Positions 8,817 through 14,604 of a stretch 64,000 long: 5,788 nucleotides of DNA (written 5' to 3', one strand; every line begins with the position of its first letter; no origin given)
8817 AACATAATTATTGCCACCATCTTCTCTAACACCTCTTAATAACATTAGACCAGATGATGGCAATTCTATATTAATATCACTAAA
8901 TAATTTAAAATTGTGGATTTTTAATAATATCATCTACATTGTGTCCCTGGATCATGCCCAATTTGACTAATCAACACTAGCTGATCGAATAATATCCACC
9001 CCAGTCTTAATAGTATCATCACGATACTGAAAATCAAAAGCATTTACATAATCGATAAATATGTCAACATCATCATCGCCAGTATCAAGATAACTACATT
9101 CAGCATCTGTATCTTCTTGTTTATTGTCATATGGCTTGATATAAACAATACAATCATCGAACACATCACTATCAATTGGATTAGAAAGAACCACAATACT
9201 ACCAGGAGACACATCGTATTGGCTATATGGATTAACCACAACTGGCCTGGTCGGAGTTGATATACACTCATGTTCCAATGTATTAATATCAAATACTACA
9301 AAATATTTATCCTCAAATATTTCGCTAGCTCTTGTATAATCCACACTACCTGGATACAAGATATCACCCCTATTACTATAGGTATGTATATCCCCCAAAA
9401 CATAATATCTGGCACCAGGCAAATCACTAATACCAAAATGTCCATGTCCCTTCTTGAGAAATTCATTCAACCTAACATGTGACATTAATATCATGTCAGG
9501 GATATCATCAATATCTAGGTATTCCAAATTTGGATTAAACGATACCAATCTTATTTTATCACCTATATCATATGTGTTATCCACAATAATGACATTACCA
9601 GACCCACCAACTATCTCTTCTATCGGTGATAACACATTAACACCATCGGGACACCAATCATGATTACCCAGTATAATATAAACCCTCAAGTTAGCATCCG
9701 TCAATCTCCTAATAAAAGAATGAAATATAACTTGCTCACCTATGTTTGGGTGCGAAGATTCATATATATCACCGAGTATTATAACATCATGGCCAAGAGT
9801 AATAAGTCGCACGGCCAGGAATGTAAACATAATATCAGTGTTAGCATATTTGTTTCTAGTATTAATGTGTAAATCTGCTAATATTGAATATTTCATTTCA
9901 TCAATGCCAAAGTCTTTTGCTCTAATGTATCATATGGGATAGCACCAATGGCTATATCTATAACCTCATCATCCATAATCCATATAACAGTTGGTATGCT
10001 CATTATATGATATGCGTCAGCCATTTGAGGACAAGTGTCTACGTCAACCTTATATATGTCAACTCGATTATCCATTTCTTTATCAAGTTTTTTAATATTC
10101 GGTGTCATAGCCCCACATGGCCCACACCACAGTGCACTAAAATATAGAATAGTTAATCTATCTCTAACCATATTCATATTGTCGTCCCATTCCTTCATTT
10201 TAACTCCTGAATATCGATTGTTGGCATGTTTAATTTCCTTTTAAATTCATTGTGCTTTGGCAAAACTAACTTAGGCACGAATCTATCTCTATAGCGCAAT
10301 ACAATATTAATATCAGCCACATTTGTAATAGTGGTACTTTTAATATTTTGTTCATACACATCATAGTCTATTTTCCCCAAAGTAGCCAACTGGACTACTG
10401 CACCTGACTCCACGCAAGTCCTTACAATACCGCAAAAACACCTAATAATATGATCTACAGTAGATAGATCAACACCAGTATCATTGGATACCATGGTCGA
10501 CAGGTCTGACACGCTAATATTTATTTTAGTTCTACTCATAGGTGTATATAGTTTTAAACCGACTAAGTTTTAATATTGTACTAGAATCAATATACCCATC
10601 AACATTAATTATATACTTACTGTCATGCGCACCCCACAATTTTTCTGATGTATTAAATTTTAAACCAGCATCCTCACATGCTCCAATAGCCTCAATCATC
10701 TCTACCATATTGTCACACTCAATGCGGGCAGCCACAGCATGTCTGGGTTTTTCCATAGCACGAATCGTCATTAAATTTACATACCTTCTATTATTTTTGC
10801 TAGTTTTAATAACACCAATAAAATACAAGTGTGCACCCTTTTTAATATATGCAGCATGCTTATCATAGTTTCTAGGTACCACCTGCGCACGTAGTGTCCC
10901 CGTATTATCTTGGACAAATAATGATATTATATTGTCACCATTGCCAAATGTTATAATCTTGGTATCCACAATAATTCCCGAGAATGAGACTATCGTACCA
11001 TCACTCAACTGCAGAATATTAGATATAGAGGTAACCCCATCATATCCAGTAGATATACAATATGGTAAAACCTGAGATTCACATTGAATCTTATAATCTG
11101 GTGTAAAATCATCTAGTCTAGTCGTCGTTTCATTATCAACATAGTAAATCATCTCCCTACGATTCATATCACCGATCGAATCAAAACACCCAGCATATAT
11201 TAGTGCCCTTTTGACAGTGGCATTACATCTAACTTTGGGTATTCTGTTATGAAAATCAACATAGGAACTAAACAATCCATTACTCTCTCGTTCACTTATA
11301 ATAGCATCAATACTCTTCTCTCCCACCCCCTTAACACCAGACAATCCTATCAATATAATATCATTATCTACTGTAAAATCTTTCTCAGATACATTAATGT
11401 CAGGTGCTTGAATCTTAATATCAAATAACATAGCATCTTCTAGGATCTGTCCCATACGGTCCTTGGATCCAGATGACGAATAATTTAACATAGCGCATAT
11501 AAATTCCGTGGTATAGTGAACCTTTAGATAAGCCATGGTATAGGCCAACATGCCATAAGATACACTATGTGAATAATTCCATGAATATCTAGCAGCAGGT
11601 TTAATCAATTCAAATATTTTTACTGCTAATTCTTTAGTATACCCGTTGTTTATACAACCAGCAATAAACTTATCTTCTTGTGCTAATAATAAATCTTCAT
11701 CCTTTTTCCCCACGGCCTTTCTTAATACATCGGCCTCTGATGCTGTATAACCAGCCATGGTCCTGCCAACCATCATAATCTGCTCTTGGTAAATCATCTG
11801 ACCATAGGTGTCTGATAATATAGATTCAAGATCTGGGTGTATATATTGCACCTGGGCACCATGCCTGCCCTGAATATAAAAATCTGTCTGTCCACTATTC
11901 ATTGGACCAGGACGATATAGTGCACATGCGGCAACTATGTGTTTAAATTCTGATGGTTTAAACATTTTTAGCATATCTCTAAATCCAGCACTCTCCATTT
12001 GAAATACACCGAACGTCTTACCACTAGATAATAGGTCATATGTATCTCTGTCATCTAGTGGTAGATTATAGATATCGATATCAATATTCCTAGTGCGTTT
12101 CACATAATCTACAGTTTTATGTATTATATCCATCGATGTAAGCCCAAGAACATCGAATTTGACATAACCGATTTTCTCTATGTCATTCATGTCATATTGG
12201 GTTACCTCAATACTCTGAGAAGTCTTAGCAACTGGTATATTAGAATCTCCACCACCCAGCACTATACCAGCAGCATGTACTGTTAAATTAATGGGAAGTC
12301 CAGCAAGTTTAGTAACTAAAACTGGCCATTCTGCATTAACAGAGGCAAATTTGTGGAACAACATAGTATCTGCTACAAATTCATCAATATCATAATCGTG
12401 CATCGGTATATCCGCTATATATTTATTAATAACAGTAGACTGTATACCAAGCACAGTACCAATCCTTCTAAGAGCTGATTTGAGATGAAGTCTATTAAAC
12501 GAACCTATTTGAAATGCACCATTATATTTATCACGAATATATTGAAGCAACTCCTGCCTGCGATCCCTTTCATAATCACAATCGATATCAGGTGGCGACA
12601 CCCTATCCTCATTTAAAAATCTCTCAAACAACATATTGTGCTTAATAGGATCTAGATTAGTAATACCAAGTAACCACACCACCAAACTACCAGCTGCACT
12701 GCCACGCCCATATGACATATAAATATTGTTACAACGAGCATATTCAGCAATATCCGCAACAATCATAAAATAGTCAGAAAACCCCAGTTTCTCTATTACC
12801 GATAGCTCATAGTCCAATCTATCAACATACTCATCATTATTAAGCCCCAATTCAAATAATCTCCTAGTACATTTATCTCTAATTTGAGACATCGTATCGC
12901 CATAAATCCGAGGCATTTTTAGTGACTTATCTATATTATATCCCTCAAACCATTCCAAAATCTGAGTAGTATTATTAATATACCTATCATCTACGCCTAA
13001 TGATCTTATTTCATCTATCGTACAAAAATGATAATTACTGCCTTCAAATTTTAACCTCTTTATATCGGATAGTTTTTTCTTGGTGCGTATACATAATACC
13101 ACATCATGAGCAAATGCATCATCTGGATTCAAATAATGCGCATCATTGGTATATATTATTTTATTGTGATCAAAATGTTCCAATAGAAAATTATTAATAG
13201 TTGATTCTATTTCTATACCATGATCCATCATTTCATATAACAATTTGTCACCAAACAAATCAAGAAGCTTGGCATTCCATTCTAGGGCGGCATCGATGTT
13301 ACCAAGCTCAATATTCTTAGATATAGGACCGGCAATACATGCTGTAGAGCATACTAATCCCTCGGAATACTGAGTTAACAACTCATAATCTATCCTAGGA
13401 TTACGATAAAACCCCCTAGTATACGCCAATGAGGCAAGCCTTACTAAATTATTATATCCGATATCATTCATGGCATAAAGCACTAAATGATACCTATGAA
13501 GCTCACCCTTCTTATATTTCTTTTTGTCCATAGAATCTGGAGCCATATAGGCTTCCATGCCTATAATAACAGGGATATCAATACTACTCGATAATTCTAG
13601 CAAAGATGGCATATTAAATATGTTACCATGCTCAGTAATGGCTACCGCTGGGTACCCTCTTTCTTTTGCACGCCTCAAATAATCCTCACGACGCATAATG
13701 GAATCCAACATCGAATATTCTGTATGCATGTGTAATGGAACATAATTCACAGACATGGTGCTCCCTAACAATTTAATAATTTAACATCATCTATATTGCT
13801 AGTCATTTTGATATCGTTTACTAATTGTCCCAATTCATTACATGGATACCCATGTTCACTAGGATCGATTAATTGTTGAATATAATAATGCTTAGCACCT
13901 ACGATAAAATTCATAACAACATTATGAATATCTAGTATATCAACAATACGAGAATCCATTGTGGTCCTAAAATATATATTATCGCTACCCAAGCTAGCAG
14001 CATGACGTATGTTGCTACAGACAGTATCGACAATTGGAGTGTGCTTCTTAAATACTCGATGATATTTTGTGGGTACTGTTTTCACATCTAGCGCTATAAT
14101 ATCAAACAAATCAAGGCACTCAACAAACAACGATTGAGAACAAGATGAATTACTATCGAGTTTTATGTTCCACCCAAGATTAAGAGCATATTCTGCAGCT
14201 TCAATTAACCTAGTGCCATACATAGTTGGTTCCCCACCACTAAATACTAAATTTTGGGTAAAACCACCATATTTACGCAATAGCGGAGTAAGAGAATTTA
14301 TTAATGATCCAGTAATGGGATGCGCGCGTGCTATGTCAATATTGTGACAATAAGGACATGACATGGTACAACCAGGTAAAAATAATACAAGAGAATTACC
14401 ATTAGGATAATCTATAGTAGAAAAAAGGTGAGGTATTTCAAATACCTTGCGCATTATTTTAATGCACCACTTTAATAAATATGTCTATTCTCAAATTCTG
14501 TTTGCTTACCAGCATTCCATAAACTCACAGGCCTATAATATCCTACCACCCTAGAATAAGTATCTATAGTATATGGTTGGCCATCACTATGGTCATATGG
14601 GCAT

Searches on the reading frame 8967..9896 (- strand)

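Call 111: search_protein_families(library=pfam, proteins=[window:8967-9896:-], max_evalue=0.01)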
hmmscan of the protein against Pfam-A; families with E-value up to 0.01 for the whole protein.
window:8967-9896:- (309 aa): 2 families
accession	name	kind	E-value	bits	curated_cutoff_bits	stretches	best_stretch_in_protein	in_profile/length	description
PF00149.33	Metallophos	-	0.00025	22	21.5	1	4-172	4-190/191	Calcineurin-like phosphoesterase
PF12850.12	Metallophos_2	-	0.0044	17.5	27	1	1-205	1-152/154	Calcineurin-like phosphoesterase superfamily domain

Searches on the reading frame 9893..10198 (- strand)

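Call 111: search_protein_families(library=pfam, proteins=[window:9893-10198:-], max_evalue=0.01)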
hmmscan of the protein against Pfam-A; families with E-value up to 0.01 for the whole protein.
window:9893-10198:- (101 aa): 9 families
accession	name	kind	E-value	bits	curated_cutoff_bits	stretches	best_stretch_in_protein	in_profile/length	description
PF00085.26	Thioredoxin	-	8.9e-19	67.9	23.5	1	3-95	9-100/103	Thioredoxin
PF13905.12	Thioredoxin_8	-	2.3e-07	31.5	27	1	14-54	2-44/94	Thioredoxin-like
PF13728.12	TraF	-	1.5e-06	28.7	23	1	6-96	122-223/224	F plasmid transfer operon protein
PF13098.12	Thioredoxin_2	-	3.1e-05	24.7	27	1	15-94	7-102/104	Thioredoxin-like domain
PF14595.12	Thioredoxin_9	-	5e-05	23.6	25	1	5-81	33-110/129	Thioredoxin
PF00578.27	AhpC-TSA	-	0.00013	22.3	26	1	11-68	23-82/124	AhpC/TSA family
PF13192.12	Thioredoxin_3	-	0.00038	20.9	24.8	1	25-79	10-59/76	Thioredoxin domain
PF02966.22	DIM1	-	0.00073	19.8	27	1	4-85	11-92/133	Mitosis protein DIM1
PF08534.16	Redoxin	-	0.0069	16.6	26.6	0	18-58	34-75/148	Redoxin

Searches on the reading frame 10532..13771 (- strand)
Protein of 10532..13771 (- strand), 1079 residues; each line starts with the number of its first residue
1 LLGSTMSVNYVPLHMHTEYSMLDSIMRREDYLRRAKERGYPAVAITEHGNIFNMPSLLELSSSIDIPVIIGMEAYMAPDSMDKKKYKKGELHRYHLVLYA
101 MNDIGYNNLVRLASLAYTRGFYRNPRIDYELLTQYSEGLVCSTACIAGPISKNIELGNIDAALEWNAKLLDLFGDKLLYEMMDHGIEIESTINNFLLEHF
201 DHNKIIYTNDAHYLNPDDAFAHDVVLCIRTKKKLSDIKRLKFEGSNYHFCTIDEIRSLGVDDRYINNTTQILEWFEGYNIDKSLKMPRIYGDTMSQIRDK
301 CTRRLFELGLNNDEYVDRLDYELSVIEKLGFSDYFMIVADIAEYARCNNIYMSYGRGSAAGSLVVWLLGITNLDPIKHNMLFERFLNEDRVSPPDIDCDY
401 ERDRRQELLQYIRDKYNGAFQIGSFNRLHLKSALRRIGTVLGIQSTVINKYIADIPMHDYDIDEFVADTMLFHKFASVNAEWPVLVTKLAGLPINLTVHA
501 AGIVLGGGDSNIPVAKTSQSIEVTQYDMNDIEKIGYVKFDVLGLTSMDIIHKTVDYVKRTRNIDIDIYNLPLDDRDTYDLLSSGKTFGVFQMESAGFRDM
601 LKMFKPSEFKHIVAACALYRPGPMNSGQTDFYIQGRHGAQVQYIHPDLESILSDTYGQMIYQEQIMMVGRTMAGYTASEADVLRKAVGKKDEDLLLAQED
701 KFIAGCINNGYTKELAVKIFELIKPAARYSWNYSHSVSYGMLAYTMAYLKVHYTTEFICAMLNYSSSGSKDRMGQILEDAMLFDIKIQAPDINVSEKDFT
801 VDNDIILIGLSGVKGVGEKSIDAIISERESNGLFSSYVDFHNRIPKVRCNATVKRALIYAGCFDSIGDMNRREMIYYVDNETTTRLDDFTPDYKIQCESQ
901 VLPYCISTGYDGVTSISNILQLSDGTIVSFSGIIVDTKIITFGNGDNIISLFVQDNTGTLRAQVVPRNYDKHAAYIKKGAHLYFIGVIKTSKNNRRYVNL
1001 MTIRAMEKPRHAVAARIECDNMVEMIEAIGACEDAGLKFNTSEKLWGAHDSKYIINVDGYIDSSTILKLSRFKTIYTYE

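Call 111: search_protein_families(library=pfam, proteins=[window:10532-13771:-], max_evalue=0.01)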
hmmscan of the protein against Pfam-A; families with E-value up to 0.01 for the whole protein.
window:10532-13771:- (1079 aa): 6 families
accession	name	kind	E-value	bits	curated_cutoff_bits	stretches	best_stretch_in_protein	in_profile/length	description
PF07733.18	DNA_pol3_alpha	-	3.5e-65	220.7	23.9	1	311-543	19-260/260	Bacterial DNA polymerase III alpha NTPase domain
PF17657.6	DNA_pol3_finger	-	1.8e-57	193.8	22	1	547-710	2-166/166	Bacterial DNA polymerase III alpha subunit finger domain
PF02811.25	PHP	-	2.2e-41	142.3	26.4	1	13-184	2-164/164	PHP domain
PF14579.12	HHH_6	-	1.8e-24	86.2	25.6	1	785-873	2-89/90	Helix-hairpin-helix motif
PF01336.31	tRNA_anti-codon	-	5.3e-05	23.5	27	1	928-994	1-63/75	OB-fold nucleic acid binding domain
PF04919.18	DUF655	-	0.0079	16.6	22.2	0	810-849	118-156/181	Protein of unknown function (DUF655)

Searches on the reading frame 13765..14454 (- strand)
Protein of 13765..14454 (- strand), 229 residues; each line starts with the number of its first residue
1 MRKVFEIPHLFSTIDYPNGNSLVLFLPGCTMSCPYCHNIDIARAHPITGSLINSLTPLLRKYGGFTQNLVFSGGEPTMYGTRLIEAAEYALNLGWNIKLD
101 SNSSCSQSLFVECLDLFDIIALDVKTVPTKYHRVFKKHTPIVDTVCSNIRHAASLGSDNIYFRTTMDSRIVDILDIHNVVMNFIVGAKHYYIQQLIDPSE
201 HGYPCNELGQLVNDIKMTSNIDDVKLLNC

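Call 96: search_protein_families(library=pfam, proteins=[window:13765-14454:-], max_evalue=1)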
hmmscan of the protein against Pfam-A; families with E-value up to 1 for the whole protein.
window:13765-14454:- (229 aa): 2 families
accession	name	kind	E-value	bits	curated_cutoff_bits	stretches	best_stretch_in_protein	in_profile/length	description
PF04055.27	Radical_SAM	-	2.1e-11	44.7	29.5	1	25-163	3-147/166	Radical SAM superfamily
PF13353.11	Fer4_12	-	1.5e-06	29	22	1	19-87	5-74/137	4Fe-4S single cluster domain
